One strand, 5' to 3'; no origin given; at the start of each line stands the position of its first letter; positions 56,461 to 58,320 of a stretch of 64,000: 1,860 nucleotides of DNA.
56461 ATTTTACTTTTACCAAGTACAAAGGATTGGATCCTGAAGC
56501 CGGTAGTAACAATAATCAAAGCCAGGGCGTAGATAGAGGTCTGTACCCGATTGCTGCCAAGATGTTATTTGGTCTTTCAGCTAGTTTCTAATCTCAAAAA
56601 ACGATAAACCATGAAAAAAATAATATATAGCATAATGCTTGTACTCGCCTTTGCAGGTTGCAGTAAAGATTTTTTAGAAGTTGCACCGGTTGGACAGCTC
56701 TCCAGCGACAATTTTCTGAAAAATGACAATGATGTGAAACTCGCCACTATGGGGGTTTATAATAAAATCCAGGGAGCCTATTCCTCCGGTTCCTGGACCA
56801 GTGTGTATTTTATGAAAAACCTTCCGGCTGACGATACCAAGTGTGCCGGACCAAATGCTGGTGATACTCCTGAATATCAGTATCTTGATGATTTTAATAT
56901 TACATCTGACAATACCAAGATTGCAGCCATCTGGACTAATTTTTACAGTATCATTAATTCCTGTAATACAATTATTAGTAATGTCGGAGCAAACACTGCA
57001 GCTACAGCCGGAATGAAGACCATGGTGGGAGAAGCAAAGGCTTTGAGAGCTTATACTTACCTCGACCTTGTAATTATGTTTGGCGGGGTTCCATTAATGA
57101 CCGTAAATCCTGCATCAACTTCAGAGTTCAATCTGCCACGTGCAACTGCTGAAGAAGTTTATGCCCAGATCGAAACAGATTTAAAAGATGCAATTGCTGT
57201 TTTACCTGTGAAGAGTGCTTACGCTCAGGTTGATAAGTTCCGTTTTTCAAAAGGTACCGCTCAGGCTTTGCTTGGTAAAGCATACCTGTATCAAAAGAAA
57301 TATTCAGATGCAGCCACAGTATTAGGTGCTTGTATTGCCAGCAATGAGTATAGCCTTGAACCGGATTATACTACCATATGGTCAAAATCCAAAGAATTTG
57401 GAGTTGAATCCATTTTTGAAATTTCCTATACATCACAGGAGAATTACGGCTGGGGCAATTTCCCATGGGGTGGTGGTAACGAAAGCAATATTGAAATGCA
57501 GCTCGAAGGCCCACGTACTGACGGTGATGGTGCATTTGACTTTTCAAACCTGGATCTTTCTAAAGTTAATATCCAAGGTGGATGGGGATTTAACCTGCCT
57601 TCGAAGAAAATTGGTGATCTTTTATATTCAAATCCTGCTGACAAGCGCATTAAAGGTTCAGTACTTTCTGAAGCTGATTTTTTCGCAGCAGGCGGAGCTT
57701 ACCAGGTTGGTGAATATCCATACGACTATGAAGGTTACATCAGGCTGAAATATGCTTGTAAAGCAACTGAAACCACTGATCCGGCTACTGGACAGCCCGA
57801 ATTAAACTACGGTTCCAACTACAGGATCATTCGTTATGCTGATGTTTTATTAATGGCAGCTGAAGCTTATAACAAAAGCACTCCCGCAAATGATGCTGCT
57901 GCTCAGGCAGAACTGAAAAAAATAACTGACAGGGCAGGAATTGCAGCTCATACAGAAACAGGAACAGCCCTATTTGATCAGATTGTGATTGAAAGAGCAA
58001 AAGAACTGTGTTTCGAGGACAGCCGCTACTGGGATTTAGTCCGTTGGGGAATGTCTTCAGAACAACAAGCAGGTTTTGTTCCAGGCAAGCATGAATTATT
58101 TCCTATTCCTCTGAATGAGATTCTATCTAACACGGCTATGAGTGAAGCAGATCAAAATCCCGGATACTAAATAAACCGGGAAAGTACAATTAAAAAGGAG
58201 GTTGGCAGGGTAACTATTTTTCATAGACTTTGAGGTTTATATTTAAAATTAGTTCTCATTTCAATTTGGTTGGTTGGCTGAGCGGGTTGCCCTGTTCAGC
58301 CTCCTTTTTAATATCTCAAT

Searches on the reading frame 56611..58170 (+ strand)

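Call 56: search_protein_families(library=pfam, proteins=[window:56611-58170:+], max_evalue=0.001)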
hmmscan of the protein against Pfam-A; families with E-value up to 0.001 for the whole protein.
window:56611-58170:+ (519 aa): 3 families
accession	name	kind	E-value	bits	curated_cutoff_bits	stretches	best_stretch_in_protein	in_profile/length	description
PF14322.12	SusD-like_3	-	1.8e-28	100.5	27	1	20-226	1-191/191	Starch-binding associating with outer membrane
PF07980.17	SusD_RagB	-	1.9e-27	97.1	23.1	1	266-489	2-244/297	SusD family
PF12771.13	SusD-like_2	-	1e-05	25.1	27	1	89-201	44-153/415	Starch-binding associating with outer membrane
